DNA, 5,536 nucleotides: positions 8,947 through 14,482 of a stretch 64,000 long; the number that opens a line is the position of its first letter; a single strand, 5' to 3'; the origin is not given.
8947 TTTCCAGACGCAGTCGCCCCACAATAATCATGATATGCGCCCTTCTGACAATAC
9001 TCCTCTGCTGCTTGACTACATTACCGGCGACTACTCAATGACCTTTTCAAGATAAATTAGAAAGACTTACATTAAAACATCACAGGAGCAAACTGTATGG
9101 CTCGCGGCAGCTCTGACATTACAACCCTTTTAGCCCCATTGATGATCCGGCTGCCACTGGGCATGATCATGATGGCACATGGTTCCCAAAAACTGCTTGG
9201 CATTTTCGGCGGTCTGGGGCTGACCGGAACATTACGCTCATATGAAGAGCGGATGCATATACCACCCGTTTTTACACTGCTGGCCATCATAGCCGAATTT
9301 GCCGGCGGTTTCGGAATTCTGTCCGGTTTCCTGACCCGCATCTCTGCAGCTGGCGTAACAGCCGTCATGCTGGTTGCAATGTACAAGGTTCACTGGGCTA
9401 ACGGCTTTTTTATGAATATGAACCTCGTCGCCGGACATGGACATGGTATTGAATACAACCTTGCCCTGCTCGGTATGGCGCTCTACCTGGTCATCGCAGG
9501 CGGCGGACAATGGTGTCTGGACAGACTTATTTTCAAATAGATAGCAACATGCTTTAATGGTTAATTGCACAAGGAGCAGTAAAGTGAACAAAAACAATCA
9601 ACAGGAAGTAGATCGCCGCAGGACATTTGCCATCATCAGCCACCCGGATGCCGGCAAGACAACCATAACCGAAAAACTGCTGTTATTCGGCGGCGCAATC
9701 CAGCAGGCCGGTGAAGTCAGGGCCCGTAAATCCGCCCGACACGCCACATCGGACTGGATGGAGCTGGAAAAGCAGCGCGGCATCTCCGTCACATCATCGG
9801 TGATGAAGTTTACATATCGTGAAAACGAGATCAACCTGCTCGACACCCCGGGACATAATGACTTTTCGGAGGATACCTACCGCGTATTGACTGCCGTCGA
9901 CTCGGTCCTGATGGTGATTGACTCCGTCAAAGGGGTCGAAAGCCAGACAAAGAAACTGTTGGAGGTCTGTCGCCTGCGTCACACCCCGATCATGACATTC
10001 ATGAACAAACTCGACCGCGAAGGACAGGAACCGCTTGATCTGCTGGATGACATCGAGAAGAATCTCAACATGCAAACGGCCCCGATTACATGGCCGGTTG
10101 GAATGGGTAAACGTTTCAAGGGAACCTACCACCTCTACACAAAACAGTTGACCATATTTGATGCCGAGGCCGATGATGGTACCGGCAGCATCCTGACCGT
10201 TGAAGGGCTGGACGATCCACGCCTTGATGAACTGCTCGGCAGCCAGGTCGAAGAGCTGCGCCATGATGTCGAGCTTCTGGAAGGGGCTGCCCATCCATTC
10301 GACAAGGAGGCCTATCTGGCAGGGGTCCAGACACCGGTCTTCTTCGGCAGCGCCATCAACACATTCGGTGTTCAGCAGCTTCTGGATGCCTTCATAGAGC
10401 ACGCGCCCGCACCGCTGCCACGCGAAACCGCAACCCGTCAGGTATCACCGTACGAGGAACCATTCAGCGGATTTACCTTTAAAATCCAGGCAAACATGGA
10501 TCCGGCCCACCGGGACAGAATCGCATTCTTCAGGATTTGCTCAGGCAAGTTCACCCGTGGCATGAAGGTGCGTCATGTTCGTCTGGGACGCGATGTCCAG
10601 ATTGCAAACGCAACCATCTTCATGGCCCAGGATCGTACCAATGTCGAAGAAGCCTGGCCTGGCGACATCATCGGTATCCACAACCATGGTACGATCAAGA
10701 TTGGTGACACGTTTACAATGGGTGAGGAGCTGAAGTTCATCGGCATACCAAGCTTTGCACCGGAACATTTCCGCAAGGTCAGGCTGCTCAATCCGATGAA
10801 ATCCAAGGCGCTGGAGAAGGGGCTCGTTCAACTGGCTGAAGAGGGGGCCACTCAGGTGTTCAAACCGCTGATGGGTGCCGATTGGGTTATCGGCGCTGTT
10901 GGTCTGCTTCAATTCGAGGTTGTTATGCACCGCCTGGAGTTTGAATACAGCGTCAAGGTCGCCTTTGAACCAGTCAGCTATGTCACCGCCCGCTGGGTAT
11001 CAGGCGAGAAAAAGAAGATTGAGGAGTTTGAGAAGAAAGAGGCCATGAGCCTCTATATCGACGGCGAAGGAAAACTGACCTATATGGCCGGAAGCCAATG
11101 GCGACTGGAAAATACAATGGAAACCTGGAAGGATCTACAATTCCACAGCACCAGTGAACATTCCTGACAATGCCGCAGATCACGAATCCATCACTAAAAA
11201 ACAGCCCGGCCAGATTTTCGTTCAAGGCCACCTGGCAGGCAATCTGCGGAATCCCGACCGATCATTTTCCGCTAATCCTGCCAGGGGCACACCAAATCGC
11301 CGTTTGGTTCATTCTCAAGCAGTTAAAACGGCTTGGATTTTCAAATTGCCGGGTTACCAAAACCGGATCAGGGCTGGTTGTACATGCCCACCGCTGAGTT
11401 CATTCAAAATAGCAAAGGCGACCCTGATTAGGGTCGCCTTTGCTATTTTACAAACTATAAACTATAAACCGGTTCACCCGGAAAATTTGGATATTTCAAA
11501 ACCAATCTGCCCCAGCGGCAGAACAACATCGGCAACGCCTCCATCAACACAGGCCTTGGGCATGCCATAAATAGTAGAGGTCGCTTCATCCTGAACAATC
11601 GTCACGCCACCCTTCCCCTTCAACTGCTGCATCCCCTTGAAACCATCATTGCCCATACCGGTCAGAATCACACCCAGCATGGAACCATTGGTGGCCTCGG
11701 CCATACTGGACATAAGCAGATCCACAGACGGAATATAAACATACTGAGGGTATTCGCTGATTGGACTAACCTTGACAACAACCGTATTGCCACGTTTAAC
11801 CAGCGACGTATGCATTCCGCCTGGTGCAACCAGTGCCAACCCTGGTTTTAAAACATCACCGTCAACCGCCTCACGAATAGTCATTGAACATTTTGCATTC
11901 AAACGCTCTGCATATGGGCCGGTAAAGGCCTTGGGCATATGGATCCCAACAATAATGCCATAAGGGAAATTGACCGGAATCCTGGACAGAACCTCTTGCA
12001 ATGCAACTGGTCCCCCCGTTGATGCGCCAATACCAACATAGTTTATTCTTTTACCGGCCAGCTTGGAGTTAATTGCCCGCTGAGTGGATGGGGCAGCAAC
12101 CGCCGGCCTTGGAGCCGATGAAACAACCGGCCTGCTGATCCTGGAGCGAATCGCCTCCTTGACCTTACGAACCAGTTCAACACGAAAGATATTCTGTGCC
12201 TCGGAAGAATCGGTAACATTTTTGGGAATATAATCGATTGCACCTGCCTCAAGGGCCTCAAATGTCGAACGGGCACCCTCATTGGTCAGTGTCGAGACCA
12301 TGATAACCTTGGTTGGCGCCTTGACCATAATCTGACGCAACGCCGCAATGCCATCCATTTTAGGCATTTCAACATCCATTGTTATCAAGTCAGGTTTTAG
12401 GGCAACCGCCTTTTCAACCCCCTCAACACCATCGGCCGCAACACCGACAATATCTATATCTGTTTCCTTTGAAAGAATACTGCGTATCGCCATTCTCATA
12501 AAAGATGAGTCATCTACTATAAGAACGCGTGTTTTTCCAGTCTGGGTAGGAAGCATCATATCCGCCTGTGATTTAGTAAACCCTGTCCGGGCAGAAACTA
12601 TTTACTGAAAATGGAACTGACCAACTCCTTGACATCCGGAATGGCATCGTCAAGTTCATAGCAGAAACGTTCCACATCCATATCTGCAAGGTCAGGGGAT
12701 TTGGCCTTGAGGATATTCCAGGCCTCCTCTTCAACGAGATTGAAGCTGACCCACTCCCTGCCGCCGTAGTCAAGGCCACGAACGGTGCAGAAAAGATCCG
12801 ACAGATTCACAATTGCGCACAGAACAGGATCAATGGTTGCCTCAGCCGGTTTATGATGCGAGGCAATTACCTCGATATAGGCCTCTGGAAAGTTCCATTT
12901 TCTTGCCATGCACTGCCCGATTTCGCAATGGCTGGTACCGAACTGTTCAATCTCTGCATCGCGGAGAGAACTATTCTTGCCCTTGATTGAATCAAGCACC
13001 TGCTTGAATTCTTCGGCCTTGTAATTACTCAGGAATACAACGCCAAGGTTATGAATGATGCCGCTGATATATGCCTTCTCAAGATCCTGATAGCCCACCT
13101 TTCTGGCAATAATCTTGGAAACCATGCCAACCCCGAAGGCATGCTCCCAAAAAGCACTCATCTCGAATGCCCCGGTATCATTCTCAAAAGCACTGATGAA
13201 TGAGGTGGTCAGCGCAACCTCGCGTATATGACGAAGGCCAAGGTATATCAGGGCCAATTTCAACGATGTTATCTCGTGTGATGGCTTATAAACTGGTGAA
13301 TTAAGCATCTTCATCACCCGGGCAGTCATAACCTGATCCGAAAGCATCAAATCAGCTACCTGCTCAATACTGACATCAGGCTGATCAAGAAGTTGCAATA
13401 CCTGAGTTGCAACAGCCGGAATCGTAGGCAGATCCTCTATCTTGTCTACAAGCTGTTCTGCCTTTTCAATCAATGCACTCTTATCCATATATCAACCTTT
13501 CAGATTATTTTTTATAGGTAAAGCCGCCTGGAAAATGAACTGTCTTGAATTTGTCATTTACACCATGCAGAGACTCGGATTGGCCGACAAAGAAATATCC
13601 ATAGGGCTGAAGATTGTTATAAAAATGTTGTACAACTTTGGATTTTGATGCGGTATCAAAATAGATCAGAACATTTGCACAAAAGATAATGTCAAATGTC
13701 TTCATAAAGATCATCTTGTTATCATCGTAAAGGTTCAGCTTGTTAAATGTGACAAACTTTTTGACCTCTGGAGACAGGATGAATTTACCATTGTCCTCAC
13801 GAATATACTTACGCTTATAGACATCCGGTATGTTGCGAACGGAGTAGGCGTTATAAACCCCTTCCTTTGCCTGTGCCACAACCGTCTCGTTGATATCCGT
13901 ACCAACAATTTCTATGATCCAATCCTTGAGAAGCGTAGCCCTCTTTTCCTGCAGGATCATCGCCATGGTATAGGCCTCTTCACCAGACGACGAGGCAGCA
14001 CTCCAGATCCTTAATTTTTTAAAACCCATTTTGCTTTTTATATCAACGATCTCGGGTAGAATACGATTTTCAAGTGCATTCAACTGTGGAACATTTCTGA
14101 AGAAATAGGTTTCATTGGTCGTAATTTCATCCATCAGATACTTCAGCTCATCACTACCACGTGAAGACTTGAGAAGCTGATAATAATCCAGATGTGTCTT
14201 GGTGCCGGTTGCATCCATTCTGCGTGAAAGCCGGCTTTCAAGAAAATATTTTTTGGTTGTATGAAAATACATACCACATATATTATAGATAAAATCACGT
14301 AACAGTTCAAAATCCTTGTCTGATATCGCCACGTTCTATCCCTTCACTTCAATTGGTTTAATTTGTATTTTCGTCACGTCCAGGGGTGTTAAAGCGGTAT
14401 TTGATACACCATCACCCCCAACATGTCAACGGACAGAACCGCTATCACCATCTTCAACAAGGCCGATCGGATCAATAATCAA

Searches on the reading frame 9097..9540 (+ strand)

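Call 23: search_protein_families(library=pfam, proteins=[window:9097-9540:+], max_evalue=0.0001)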
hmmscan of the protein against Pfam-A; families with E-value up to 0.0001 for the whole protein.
window:9097-9540:+ (147 aa): 1 family
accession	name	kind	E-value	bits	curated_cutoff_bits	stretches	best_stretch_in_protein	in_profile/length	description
PF07681.17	DoxX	-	1.4e-18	67.8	23.6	1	14-100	2-85/85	DoxX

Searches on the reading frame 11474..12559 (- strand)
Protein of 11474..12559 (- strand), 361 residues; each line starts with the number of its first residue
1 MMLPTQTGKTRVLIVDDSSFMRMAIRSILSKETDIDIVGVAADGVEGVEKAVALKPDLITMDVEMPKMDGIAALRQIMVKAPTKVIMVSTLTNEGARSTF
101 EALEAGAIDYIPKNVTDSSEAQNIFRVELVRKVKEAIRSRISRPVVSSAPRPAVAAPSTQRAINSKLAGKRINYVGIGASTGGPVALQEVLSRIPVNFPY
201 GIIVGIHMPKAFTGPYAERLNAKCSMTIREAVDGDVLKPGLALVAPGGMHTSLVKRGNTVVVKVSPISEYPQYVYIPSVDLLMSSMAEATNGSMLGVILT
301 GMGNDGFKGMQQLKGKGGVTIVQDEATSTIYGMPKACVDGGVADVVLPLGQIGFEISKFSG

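Call 23: search_protein_families(library=pfam, proteins=[window:11474-12559:-], max_evalue=0.0001)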
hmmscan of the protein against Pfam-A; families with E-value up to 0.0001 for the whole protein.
window:11474-12559:- (361 aa): 2 families
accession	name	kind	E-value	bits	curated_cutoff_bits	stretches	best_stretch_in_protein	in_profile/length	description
PF01339.22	CheB_methylest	-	1.5e-56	191.3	24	1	175-355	1-173/174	CheB methylesterase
PF00072.30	Response_reg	-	5.8e-23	81.6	30.2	1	12-117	1-103/111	Response regulator receiver domain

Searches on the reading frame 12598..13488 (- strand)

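Call 23: search_protein_families(library=pfam, proteins=[window:12598-13488:-], max_evalue=0.0001)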
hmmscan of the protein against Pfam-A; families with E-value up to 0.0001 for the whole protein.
window:12598-13488:- (296 aa): 2 families
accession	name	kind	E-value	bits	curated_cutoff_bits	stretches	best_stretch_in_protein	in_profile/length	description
PF08668.18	HDOD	-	4.8e-59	199.6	22.9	1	20-214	1-196/196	HDOD domain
PF01966.28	HD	-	1.3e-07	32.3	22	1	114-231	2-111/116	HD domain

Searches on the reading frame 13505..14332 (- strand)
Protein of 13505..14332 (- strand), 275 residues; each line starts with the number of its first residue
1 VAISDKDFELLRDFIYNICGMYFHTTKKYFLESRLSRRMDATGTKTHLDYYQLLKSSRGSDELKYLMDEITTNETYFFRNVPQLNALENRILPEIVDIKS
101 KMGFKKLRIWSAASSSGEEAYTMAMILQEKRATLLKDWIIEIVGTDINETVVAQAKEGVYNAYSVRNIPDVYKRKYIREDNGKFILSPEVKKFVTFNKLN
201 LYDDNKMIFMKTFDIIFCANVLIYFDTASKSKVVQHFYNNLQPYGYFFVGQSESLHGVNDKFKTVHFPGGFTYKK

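Call 24: search_protein_families(library=pfam, proteins=[window:13505-14332:-], max_evalue=0.0001)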
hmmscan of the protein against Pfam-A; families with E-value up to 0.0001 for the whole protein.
window:13505-14332:- (275 aa): 3 families
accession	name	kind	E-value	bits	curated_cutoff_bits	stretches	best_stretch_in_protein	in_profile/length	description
PF01739.24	CheR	-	5.3e-57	192.8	27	1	73-266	1-190/195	CheR methyltransferase, SAM binding domain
PF03705.20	CheR_N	-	4.3e-15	55.6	27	1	6-57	1-52/53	CheR methyltransferase, all-alpha domain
PF08242.18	Methyltransf_12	-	9.1e-05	23.6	30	0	187-246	64-97/98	Methyltransferase domain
